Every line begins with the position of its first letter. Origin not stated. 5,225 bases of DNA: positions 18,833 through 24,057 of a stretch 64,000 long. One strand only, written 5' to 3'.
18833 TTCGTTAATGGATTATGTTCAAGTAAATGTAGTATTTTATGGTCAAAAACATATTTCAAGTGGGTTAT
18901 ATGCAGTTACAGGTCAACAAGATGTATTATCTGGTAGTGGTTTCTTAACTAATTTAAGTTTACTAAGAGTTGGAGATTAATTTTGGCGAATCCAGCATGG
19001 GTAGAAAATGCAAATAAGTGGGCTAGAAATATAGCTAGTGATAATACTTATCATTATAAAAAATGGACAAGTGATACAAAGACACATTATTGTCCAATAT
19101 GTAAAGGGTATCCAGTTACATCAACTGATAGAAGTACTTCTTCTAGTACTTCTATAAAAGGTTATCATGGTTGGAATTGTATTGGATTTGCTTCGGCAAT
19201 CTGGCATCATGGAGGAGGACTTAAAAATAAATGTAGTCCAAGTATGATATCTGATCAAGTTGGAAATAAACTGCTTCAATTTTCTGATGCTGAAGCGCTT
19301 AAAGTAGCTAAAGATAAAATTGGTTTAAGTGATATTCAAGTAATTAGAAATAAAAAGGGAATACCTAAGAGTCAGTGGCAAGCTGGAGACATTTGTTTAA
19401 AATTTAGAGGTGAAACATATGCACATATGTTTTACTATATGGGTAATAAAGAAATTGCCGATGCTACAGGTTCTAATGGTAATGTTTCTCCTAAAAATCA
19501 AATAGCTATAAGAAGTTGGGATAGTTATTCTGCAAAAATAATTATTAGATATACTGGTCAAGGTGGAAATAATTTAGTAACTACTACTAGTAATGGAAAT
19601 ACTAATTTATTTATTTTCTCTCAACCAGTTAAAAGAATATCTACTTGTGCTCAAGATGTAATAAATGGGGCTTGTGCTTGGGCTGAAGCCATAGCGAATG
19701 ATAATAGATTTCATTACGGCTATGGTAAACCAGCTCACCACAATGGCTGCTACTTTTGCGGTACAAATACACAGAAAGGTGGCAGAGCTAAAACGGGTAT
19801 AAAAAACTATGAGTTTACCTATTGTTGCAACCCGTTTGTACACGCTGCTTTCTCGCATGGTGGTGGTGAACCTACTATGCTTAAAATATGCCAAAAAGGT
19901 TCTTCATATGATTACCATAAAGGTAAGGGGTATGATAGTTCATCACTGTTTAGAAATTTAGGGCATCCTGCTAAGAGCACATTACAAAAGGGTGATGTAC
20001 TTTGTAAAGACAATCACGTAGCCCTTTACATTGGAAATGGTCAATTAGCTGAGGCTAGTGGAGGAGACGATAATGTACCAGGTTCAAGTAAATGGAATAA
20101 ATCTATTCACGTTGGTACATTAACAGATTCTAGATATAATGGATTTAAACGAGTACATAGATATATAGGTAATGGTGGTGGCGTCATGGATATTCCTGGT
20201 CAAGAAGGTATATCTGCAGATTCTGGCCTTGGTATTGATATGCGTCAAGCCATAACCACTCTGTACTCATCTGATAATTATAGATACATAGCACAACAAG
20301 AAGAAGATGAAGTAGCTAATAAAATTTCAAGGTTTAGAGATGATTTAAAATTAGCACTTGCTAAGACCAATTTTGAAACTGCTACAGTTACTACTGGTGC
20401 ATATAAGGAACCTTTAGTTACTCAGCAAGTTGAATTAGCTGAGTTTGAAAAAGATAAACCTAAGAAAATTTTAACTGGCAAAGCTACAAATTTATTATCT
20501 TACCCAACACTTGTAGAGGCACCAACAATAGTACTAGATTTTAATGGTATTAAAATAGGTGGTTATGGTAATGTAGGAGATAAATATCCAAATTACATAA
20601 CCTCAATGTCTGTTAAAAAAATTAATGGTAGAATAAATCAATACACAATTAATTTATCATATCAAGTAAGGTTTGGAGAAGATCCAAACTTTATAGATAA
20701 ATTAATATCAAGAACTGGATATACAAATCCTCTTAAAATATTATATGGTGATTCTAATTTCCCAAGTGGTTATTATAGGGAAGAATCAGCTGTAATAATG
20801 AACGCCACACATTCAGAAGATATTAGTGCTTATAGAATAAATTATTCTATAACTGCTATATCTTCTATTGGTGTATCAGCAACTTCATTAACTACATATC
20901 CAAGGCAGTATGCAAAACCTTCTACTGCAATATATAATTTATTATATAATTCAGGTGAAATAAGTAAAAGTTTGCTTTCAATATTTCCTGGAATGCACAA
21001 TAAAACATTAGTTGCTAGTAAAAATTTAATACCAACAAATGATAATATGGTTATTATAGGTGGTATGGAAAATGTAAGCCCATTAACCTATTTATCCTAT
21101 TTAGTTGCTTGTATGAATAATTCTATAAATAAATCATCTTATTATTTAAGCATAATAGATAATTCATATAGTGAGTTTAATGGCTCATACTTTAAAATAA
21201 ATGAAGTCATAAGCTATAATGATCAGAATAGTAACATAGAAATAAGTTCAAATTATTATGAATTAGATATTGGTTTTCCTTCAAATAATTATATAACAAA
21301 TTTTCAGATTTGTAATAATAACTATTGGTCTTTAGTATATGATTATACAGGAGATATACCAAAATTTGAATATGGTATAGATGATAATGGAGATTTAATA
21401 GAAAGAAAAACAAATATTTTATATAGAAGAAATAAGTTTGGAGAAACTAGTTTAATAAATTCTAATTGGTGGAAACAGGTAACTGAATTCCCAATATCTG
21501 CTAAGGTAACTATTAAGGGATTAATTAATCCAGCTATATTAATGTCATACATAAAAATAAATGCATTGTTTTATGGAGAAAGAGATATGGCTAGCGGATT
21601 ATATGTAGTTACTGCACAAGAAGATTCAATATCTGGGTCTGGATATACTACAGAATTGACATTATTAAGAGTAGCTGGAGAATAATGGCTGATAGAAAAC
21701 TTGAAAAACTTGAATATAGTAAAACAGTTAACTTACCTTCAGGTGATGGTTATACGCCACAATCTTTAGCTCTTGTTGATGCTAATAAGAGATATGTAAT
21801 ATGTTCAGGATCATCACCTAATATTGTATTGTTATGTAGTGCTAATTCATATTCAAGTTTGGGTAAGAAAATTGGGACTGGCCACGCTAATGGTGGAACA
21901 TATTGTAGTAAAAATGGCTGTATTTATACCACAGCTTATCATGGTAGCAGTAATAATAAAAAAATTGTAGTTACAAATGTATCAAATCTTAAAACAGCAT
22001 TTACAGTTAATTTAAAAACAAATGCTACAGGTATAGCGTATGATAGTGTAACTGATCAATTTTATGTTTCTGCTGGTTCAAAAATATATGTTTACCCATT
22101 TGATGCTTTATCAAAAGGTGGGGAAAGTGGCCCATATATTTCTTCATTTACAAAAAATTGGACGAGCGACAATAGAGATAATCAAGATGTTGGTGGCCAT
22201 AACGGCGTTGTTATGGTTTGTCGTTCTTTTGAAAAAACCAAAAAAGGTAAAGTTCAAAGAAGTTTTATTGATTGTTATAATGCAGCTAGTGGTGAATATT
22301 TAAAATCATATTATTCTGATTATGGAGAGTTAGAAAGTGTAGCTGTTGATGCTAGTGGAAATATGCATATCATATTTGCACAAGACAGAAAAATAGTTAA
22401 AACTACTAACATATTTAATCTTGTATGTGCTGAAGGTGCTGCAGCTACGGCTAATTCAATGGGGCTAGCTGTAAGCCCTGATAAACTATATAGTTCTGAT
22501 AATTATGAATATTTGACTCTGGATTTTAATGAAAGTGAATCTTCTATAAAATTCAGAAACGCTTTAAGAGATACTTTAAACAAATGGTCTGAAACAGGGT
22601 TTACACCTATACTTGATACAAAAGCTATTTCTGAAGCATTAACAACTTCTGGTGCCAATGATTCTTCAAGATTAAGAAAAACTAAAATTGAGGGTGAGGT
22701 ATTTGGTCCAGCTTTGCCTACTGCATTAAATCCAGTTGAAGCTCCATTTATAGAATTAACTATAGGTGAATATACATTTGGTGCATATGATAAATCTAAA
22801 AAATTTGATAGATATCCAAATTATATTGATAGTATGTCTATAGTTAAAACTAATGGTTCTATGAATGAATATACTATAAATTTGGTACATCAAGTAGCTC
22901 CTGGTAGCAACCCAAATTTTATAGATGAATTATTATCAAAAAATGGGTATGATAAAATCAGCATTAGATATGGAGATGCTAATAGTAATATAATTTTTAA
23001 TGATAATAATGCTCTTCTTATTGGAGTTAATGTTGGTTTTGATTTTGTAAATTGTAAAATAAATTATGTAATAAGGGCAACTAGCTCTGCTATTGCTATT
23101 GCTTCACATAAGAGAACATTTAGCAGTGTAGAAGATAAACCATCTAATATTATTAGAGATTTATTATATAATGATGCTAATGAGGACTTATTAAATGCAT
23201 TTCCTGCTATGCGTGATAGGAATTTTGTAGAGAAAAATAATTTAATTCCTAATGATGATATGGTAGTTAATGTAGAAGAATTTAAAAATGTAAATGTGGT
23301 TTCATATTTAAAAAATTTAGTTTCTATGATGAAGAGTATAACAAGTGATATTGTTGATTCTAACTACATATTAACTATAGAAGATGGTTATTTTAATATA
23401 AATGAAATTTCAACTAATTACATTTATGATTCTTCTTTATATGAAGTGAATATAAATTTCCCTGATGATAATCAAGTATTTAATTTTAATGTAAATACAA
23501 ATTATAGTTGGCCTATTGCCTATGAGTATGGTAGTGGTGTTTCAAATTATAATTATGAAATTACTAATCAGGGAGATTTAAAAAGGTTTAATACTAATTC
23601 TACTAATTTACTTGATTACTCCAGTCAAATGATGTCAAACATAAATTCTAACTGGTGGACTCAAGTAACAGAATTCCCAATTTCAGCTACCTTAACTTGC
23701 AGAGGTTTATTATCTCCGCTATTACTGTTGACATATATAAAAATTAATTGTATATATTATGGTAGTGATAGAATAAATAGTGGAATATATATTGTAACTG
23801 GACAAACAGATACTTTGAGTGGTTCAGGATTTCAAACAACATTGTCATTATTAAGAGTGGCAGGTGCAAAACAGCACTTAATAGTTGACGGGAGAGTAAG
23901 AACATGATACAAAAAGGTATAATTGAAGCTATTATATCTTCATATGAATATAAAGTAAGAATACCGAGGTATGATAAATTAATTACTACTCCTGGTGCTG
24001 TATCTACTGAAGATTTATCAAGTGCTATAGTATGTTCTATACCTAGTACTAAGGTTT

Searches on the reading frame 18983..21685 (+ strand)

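Call 30: search_protein_families(library=phrogs, proteins=[window:18983-21685:+], max_evalue=0.001)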
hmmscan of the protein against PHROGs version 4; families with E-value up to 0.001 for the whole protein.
window:18983-21685:+ (900 aa): 2 families
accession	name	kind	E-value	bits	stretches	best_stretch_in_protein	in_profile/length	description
phrog_329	-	tail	6.6e-06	25.6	0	60-182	556-651/949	minor tail protein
phrog_14030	-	unknown function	0.0004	20.8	1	330-377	148-196/273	-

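Call 87: search_protein_families(library=ncbifam, proteins=[window:18983-21685:+], max_evalue=0.1)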
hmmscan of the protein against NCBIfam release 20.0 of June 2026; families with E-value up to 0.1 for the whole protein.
window:18983-21685:+ (900 aa): 3 families
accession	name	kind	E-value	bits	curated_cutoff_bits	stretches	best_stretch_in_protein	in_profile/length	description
NF033742.1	NlpC_p60_RipB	exception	0.012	15.3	335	0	343-365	164-186/206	NlpC/P60 family peptidoglycan endopeptidase RipB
NF008096.1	PRK10838.1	equivalog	0.015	15.1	186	0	125-168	123-166/189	bifunctional murein DD-endopeptidase/murein LD-carboxypeptidase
NF008552.0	PRK11479.1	equivalog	0.016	14.4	279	0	344-361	92-109/274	YaeF family permuted papain-like enzyme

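Call 89: search_protein_families(library=pfam, proteins=[window:18983-21685:+], max_evalue=0.01)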
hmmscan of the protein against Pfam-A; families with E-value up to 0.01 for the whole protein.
window:18983-21685:+ (900 aa): 1 family
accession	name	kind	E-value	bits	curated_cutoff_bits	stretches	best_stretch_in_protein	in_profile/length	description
PF00877.26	NLPC_P60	-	3.8e-07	30.5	23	0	330-365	47-86/105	NlpC/P60 family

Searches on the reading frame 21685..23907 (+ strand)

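Call 5: search_protein_families(library=pfam, proteins=[window:21685-23907:+], max_evalue=0.1)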
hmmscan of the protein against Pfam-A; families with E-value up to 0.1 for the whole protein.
window:21685-23907:+ (740 aa): 0 families

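Call 6: search_protein_families(library=phrogs, proteins=[window:21685-23907:+], max_evalue=0.01)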
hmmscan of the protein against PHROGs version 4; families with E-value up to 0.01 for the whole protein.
window:21685-23907:+ (740 aa): 0 families

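Call 87: search_protein_families(library=ncbifam, proteins=[window:21685-23907:+], max_evalue=0.1)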
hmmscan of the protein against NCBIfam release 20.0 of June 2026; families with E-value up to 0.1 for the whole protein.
window:21685-23907:+ (740 aa): 1 family
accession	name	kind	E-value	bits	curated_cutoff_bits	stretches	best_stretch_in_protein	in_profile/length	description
TIGR00334.1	5S_RNA_mat_M5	equivalog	0.026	14.6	110.65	0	511-562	75-125/174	ribonuclease M5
